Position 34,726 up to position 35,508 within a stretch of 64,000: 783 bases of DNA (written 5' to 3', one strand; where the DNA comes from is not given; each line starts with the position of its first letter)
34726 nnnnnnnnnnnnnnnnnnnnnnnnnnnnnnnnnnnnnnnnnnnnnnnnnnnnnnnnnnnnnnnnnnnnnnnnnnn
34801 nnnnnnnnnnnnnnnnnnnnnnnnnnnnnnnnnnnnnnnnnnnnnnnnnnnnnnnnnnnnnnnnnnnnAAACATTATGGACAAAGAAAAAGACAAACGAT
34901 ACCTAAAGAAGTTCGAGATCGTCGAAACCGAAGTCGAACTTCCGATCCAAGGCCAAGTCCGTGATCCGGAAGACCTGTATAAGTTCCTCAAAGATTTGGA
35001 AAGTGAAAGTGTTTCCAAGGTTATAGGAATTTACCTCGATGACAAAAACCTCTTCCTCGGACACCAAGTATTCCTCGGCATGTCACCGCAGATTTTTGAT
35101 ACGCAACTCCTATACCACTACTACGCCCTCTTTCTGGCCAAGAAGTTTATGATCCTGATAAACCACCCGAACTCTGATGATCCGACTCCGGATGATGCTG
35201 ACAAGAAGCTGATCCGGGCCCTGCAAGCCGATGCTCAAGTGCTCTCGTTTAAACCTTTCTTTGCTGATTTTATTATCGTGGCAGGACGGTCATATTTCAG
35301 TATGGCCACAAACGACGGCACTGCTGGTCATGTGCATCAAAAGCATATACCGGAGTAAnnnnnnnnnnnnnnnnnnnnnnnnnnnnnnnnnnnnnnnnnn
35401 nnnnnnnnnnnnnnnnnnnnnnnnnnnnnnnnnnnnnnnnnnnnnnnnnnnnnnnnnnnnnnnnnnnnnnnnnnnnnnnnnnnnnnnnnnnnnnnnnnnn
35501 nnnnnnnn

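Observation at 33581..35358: AbiEi/AbiEii abortive-infection toxin-antitoxin pair plus RadC-like JAB protein carried by the prophage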

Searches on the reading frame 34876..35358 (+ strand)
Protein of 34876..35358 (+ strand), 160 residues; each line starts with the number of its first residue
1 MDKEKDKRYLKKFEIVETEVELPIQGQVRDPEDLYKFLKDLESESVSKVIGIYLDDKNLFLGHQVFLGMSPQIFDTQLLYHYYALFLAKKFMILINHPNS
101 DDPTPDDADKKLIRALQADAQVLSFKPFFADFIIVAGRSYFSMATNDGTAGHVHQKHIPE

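Call 3: search_protein_families(library=pfam, proteins=[window:34876-35358:+], max_evalue=0.1)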
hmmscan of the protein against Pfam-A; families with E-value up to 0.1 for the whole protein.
window:34876-35358:+ (160 aa): 1 family
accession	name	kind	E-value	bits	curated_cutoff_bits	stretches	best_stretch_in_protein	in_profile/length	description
PF04002.20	RadC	-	6.9e-09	36.1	22.1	1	29-146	2-119/121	RadC-like JAB domain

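Call 4: search_protein_families(library=padloc, proteins=[window:34876-35358:+], max_evalue=0.1)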
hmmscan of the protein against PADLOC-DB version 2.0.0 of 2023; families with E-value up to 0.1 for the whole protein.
window:34876-35358:+ (160 aa): 0 families

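Call 5: search_protein_families(library=ncbifam, proteins=[window:34876-35358:+], max_evalue=0.1)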
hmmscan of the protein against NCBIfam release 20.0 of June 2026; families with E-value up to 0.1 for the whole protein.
window:34876-35358:+ (160 aa): 3 families
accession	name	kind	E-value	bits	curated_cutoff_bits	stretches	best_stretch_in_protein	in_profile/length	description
TIGR00608.1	radc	subfamily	1.1e-08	35.1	133.85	1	27-145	96-214/218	RadC family protein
NF000642.1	PRK00024.1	equivalog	2.9e-07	30.4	180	1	25-146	88-209/212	RadC family protein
NF011907.0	PRK15380.1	equivalog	0.052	12.8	386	1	5-68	95-155/319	type III secretion system effector SopD2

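Call 12: find_homologous_proteins(query=window:34876-35358:+, max_evalue=0.001)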
Query window:34876-35358:+ (160 aa): 154 proteins with E <= 0.001 among 161 candidates; the best 120 are listed.
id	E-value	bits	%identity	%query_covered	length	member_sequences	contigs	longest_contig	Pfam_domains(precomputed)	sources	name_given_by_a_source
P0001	9.8e-93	326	93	100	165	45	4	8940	PF04002.21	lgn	-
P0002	1.7e-89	315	90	99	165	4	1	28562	PF04002.21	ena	-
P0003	2.0e-87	309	87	99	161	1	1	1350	PF04002.21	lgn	-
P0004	2.2e-87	309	87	99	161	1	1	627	PF04002.21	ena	-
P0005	3.8e-86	305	89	97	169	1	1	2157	PF04002.21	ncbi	-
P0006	1.0e-85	303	90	96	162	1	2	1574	PF04002.21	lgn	-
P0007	1.8e-85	302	87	99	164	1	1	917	PF04002.21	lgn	-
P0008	2.9e-85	302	87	98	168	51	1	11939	PF04002.21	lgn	-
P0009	8.4e-85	300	86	99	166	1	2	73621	PF04002.21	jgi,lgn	jgi:DNA repair protein RadC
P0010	1.7e-84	299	87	98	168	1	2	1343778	PF04002.21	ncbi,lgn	-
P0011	6.0e-84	297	87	98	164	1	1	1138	PF04002.21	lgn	-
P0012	1.5e-83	296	84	99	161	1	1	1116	PF04002.21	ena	-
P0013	2.3e-83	296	84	98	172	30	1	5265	PF04002.21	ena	-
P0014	2.6e-83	295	86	97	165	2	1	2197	PF04002.21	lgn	-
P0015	5.0e-83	294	84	99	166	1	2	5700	PF04002.21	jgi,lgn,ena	-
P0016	6.2e-83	294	87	98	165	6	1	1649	PF04002.21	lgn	-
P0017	6.6e-83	294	83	99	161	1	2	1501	PF04002.21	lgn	-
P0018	6.8e-83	294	87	96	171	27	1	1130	PF04002.21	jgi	jgi:DNA repair protein RadC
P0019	7.1e-83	294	85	98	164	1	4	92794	PF04002.21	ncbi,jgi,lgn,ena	jgi:DNA repair protein RadC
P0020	7.2e-83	294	87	96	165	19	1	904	PF04002.21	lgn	-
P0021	8.5e-83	294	83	100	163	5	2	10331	PF04002.21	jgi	jgi:DNA repair protein RadC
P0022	1.1e-82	293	84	99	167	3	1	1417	PF04002.21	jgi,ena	-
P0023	1.3e-82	293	84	99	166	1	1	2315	PF04002.21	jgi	-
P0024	1.5e-82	293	86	98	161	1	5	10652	PF04002.21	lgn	-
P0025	1.7e-82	293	84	99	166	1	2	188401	PF04002.21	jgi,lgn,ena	jgi:DNA repair protein RadC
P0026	2.9e-82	292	86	96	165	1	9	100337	PF04002.21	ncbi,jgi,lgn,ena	-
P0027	6.5e-82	291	85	96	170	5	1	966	PF04002.21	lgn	-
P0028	6.5e-82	291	82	100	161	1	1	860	PF04002.21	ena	-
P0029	7.2e-82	291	83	99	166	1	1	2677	PF04002.21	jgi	jgi:DNA repair protein RadC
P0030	9.1e-82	290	83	99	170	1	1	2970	PF04002.21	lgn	-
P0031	9.4e-82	290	86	96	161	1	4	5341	PF04002.21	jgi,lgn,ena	-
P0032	1.2e-81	290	85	98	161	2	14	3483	PF04002.21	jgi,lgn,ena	-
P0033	1.3e-81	290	83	98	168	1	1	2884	PF04002.21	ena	-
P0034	2.9e-81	289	83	99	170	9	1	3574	PF04002.21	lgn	-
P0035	3.8e-81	288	82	98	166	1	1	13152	PF04002.21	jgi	jgi:DNA repair protein RadC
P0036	6.8e-81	288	85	98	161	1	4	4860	PF04002.21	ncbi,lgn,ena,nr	ncbi:MAG: JAB domain-containing protein [Candidatus Curtissbacteria bacterium]|nr:JAB domain-contain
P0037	1.0e-80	287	83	98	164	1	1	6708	PF04002.21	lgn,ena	-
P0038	1.8e-80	286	83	97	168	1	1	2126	PF04002.21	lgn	-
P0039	2.4e-80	286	82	98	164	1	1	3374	PF04002.21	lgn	-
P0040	3.7e-80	285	82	99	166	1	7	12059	PF04002.21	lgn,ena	-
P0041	7.0e-80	284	84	96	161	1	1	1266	PF04002.21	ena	-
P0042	1.0e-79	284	84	96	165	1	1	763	PF04002.21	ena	-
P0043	2.9e-79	282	83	95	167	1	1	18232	PF04002.21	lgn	-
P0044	3.7e-79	282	83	96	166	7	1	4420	PF04002.21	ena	-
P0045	6.3e-79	281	82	96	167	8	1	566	PF04002.21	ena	-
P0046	1.9e-78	280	82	95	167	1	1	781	PF04002.21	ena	-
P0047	3.4e-78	279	82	95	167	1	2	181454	PF04002.21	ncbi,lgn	ncbi:MAG: JAB domain-containing protein [Minisyncoccia bacterium]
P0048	3.8e-78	279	80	98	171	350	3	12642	PF04002.21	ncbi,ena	-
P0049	5.5e-78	278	81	96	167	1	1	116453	PF04002.21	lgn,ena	-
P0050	5.5e-78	278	78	98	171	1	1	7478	PF04002.21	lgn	-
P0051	6.7e-78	278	80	98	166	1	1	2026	PF04002.21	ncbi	-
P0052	1.8e-77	276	80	96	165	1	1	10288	PF04002.21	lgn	-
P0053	1.8e-77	276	80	97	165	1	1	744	PF04002.21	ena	-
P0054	2.1e-77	276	79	97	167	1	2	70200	PF04002.21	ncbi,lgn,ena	-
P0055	3.0e-77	276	81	99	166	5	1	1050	PF04002.21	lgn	-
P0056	3.3e-77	276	79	95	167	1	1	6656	PF04002.21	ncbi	-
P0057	3.4e-77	276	80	96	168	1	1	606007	PF04002.21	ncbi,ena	-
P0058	3.9e-77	275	79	98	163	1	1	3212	PF04002.21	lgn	-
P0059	9.3e-77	274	81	95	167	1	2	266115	PF04002.21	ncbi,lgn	-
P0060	2.9e-76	273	78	97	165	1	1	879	PF04002.21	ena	-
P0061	3.7e-76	272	80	95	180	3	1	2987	PF04002.21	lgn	-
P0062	6.2e-76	271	77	99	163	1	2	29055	PF04002.21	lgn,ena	-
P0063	7.2e-76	271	79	98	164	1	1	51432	PF04002.21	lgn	-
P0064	1.0e-75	271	77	97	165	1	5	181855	PF04002.21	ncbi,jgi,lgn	-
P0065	1.3e-75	270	79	98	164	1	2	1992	PF04002.21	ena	-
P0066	1.5e-75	270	76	98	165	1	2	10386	PF04002.21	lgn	-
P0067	2.0e-75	270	79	98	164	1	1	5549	PF04002.21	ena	-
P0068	2.6e-75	269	78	95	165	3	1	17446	PF04002.21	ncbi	-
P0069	4.7e-75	269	81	95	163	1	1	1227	PF04002.21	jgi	jgi:DNA repair protein RadC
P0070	1.0e-74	267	76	95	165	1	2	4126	PF04002.21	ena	-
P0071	1.1e-74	267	78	96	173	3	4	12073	PF04002.21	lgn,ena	-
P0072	6.3e-74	265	77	95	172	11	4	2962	PF04002.21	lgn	-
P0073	9.0e-74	264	77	98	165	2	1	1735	PF04002.21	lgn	-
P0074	9.8e-74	264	76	97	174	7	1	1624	PF04002.21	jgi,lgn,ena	-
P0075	1.3e-73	264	76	96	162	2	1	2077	PF04002.21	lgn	-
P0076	5.0e-73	262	79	96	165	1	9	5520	PF04002.21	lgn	-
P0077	3.5e-72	259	74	97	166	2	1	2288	PF04002.21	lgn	-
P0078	3.6e-72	259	77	97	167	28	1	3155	PF04002.21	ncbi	-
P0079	5.9e-72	259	78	95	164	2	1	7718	PF04002.21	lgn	-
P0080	6.3e-72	258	75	98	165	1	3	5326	PF04002.21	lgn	-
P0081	6.9e-72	258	74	97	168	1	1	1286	PF04002.21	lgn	-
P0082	7.7e-72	258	75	98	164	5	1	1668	PF04002.21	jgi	-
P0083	2.6e-71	256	78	96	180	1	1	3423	PF04002.21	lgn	-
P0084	5.6e-71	255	81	89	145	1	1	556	PF04002.21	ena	-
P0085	6.4e-71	255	73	96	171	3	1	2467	PF04002.21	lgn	-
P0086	9.1e-71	255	73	96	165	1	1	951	PF04002.21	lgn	-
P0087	1.8e-70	254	73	98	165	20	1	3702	PF04002.21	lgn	-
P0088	1.9e-70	254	74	97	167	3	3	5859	PF04002.21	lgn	-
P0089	1.2e-69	251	75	97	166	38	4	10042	PF04002.21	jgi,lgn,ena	-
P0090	1.7e-69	251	73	96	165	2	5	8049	PF04002.21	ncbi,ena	-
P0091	3.1e-69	250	71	97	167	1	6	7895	PF04002.21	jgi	jgi:DNA repair protein RadC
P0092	5.8e-69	249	71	96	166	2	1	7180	PF04002.21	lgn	-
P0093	6.0e-69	249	73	95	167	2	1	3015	PF04002.21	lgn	-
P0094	6.1e-69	249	75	96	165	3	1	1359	PF04002.21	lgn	-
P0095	7.9e-69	248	70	97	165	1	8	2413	PF04002.21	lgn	-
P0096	3.9e-68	246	73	95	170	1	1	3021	PF04002.21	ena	-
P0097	1.2e-67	245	73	95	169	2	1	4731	PF04002.21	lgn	-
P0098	2.8e-67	243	73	95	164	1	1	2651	PF04002.21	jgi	jgi:DNA repair protein RadC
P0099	9.8e-67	242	68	98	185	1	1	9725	PF04002.21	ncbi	-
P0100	9.0e-66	238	71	96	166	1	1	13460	PF04002.21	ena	-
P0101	1.5e-65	238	69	98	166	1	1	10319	PF04002.21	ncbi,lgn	-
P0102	1.7e-65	238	71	97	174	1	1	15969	PF04002.21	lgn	-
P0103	3.8e-65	236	70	95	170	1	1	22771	PF04002.21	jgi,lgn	jgi:DNA repair protein RadC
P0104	1.0e-64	235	70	94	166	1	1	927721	PF04002.21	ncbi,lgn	-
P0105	1.6e-64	234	68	98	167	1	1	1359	PF04002.21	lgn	-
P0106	1.8e-63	231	69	96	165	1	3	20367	PF04002.21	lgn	-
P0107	3.3e-63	230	68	98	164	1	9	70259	PF04002.21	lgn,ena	-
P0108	6.4e-63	229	68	96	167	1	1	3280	PF04002.21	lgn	-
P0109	8.3e-63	229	66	96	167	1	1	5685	PF04002.21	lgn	-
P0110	1.3e-62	228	71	95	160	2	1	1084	PF04002.21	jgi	jgi:DNA repair protein RadC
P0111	6.2e-62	226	85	77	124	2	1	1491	PF04002.21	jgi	jgi:DNA repair protein RadC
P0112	1.6e-61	225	68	94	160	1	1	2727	PF04002.21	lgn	-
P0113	1.9e-61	224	66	96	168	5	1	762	PF04002.21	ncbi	-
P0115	6.0e-61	223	66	99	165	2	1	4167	PF04002.21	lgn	-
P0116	5.5e-60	220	64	99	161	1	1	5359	PF04002.21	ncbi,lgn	-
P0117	2.2e-59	218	63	95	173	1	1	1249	PF04002.21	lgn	-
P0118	3.4e-59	217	64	96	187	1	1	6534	PF04002.21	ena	-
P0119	6.5e-59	216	84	73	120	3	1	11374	PF04002.21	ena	-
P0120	4.9e-58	213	84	72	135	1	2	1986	PF04002.21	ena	-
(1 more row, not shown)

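Call 13: find_encoding_contigs(protein=P0010, flank=8000, max_places=3)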
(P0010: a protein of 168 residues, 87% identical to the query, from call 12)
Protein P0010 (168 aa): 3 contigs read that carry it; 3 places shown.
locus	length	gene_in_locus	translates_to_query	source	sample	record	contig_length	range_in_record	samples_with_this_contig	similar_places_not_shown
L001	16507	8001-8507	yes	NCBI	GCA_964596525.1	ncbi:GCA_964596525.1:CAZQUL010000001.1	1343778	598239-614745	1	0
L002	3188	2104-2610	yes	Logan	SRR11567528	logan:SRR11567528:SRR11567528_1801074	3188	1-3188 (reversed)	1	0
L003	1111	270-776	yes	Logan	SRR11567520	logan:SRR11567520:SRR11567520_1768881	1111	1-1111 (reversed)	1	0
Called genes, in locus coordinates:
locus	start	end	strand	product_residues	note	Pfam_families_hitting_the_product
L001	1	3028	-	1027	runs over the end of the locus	PF04313:HSDR_N, PF00270:DEAD (weak), PF04851:ResIII, PF18766:SWI2_SNF2, PF22679:T1R_D3-like, PF11867:T1RH-like_C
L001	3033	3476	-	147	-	-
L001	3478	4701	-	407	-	PF01420:Methylase_S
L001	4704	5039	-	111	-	-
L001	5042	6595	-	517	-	PF12161:HsdM_N, PF02384:N6_Mtase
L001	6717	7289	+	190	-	-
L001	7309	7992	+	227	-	PF08843:AbiEii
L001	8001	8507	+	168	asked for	PF04002:RadC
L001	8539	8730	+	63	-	-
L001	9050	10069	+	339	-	PF02086:MethyltransfD12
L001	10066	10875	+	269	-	PF02195:ParB_N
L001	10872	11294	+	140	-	-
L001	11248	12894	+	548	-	-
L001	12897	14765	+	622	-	-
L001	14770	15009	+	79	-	-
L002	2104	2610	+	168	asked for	PF04002:RadC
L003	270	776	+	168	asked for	PF04002:RadC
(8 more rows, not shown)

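Call 14: find_encoding_contigs(protein=P0057, flank=8000, max_places=3)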
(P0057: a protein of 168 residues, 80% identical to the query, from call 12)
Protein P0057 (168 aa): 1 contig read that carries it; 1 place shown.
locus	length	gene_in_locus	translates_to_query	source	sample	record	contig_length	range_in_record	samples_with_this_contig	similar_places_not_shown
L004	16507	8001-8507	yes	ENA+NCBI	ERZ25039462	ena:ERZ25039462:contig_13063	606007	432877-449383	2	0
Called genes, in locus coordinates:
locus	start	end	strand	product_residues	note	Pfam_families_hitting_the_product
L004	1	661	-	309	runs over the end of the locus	PF02154:FliM, PF01052:FliMN_C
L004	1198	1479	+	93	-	PF12674:Zn_ribbon_2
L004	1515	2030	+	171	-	PF12802:MarR_2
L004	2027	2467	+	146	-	-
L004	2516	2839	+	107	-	PF03992:ABM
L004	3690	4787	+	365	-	PF07386:DUF1499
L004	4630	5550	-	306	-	PF00753:Lactamase_B, PF12706:Lactamase_B_2 (weak), PF17778:WHD_BLACT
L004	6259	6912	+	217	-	PF01555:N6_N4_Mtase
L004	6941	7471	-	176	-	-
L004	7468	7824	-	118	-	PF13560:HTH_31 (weak), PF01381:HTH_3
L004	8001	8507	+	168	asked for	PF04002:RadC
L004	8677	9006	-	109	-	-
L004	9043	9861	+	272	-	PF13542:HTH_Tnp_ISL3, PF01610:DDE_Tnp_ISL3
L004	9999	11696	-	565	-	PF03534:SpvB (weak), PF12256:TcdB_toxin_midN (faint), PF01839:FG-GAP (faint), PF13517:FG-GAP_3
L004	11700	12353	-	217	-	-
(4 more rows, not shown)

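Call 15: find_encoding_contigs(protein=P0104, flank=8000, max_places=3)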
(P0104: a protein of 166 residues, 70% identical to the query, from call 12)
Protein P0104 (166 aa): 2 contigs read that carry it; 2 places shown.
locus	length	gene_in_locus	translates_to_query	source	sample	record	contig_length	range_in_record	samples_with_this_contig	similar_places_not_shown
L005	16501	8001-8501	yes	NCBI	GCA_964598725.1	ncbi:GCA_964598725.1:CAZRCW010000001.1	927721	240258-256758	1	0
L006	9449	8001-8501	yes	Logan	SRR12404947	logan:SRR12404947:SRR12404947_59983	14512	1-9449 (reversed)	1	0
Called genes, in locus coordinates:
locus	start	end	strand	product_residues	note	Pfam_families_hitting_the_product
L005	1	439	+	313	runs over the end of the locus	-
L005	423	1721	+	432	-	-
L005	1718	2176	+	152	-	PF12666:PrgI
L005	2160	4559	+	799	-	PF26593:TraC-like, PF19044:P-loop_TraG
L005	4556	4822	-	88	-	-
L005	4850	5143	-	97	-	-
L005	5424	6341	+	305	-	PF01636:APH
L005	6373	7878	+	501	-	PF28123:DUF8370, PF28130:DUF8371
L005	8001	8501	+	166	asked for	PF04002:RadC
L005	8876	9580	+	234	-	-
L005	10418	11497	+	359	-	PF00078:RVT_1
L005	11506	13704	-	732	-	PF04851:ResIII (weak)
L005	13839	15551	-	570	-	PF01555:N6_N4_Mtase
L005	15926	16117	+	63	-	-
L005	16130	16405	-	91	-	-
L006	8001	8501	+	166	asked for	PF04002:RadC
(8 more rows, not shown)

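Call 16: find_related_loci(query=window:34876-35358:+, collection=genome_contigs, flank=10000)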
Query window:34876-35358:+ (160 aa) in genome_contigs; peptide patterns used: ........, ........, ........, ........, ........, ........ (x = any residue, [..] = any of these).
191 stretches matched a pattern; 40 encode a relative of the query (tblastn E <= 1e-3); 40 distinct loci.
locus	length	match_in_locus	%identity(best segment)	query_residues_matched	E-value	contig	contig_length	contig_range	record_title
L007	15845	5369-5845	92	2-160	1e-95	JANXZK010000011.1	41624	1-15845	MAG: bacterium isolate GL140_4_metabat_307 GL140_4_k141_371887, whole genome shotgun sequence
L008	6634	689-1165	87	3-160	1e-90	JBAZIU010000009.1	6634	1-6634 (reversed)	MAG: Candidatus Paceibacterota bacterium isolate SO_2017_LW4_102 scaffold_5382_c2_LW137-91_2017, whole genome shotgun se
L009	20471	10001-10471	87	4-160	5e-89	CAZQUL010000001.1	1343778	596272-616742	MAG TPA_asm: uncultured Gammaproteobacteria bacterium isolate SRP257259_co1_238 genome assembly, contig: NODE_1_length_1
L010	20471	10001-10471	85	4-160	8e-88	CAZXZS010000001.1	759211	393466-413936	MAG TPA_asm: uncultured Gammaproteobacteria bacterium isolate SRP170004_co1_262 genome assembly, contig: NODE_3_length_7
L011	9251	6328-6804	84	3-160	8e-88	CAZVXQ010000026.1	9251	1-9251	MAG TPA_asm: uncultured Candidatus Saccharibacteria bacterium isolate SRP257259_co1_21 genome assembly, contig: NODE_115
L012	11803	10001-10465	84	7-160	2e-86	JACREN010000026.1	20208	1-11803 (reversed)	MAG: Candidatus Gottesmanbacteria bacterium isolate NC_groundwater_1700_Pr3_B-0.1um_46_16 SR-2_scaffold_141_986553, whol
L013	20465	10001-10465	84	7-160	5e-86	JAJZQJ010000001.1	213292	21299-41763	MAG: bacterium isolate SKS1.bin43 NODE_53_length_213292_cov_3.190327, whole genome shotgun sequence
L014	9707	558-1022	84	7-160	2e-85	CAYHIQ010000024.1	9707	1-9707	MAG TPA_asm: uncultured Candidatus Saccharibacteria bacterium isolate ERP119705_co13_441 genome assembly, contig: NODE_8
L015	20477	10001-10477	81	2-160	3e-85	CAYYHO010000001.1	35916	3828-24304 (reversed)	MAG TPA_asm: uncultured Methyloversatilis sp. isolate SRP257756_co1_6 genome assembly, contig: NODE_739_length_35916_cov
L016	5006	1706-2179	80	4-160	3e-85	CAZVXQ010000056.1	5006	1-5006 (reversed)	MAG TPA_asm: uncultured Candidatus Saccharibacteria bacterium isolate SRP257259_co1_21 genome assembly, contig: NODE_304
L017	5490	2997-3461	82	7-160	6e-85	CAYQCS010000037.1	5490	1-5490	MAG TPA_asm: uncultured Candidatus Saccharibacteria bacterium isolate SRP135725_co1_650 genome assembly, contig: NODE_23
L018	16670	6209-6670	81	8-160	1e-84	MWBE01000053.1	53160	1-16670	MAG: Parcubacteria group bacterium ADurb.Bin326 BWY53_contig000053, whole genome shotgun sequence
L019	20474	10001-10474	80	4-160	2e-83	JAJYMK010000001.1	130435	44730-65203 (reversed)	MAG: bacterium isolate DBS2-4.bin128 NODE_161_length_130435_cov_5.14391, whole genome shotgun sequence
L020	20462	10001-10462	80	8-160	3e-83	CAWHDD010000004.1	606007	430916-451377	MAG: uncultured Alphaproteobacteria bacterium isolate MFD00905.bin.2.170 genome assembly, contig: contig_13063, whole ge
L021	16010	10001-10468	79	4-158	1e-82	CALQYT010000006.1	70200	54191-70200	MAG: Candidatus Nomurabacteria bacterium isolate Ike-100m-30 genome assembly, contig: Ike-100-c129, whole genome shotgun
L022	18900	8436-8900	79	7-160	2e-82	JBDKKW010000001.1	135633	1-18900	MAG: Candidatus Parcubacteria bacterium isolate hopbrook_2019_sw_WHONDRS-S19S_0012_A_bin.19 scaffold_0000003, whole geno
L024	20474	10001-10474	78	4-160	5e-82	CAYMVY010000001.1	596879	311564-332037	MAG TPA_asm: uncultured Gammaproteobacteria bacterium isolate SRP170004_co1_30 genome assembly, contig: NODE_10_length_5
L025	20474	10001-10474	78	4-160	3e-82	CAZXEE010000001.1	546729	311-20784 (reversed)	MAG TPA_asm: uncultured Gammaproteobacteria bacterium isolate SRP192927_co4_30 genome assembly, contig: NODE_1_length_54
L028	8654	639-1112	78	4-160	1e-81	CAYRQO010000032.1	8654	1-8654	MAG TPA_asm: uncultured Candidatus Saccharibacteria bacterium isolate SRP286056_co1_511 genome assembly, contig: NODE_10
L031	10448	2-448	81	13-160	6e-81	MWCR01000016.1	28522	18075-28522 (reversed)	MAG: Parcubacteria group bacterium ADurb.Bin192 BWY14_contig000016, whole genome shotgun sequence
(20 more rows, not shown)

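Call 17: find_related_loci(query=window:34876-35358:+, collection=viral_contigs, flank=10000)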
Query window:34876-35358:+ (160 aa) in viral_contigs; peptide patterns used: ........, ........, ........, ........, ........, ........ (x = any residue, [..] = any of these).
26 stretches matched a pattern; 1 encode a relative of the query (tblastn E <= 1e-3); 1 distinct loci.
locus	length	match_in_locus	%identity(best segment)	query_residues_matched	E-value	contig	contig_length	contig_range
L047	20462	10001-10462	82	7-159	1e-84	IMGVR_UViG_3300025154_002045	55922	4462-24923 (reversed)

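Call 25: search_solved_structures(query=window:34876-35358:+, max_evalue=1, show_alignments=3)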
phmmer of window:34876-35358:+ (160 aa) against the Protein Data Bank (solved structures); distinct sequences matched with E-value up to 1: 1.
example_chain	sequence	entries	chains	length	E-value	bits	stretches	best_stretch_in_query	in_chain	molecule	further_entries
2qlc_A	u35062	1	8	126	0.00029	24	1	28-143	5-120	DNA repair protein radC homolog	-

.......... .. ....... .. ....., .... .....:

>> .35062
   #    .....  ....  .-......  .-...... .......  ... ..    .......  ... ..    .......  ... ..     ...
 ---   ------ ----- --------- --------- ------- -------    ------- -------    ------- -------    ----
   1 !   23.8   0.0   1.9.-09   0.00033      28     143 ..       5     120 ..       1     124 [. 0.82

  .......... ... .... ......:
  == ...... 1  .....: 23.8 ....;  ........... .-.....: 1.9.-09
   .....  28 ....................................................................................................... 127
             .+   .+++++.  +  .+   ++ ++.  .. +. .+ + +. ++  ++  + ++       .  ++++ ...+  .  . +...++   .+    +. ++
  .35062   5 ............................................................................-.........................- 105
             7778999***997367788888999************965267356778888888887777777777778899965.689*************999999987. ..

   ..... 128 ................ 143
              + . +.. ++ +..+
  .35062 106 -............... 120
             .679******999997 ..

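Call 39: predict_structure(alignment_id=A2)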
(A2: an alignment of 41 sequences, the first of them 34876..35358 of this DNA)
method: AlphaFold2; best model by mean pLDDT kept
length: 160 residues; sequences in the alignment: 41
mean_pLDDT: 67.0   pTM: 0.64
mean pLDDT of the five models: 67.0, 66.1, 64.0, 59.3, 54.7
residues with pLDDT >= 90: 6; 70-90: 86; 50-70: 23; < 50: 45
segments of 3 or more residues with pLDDT < 50: 1-32, 147-157
pLDDT, mean of each block of 10 residues (from residue 1): 35 36 36 53 71 80 82 89 86 83 85 85 72 77 57 44
secondary structure, 60 per line:
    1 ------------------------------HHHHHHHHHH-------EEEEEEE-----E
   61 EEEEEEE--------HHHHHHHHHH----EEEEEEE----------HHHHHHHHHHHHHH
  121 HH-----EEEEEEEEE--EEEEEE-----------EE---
elements in order: H31-40 E48-54 E60-67 H76-85 E90-96 H107-122 E128-136 E139-144
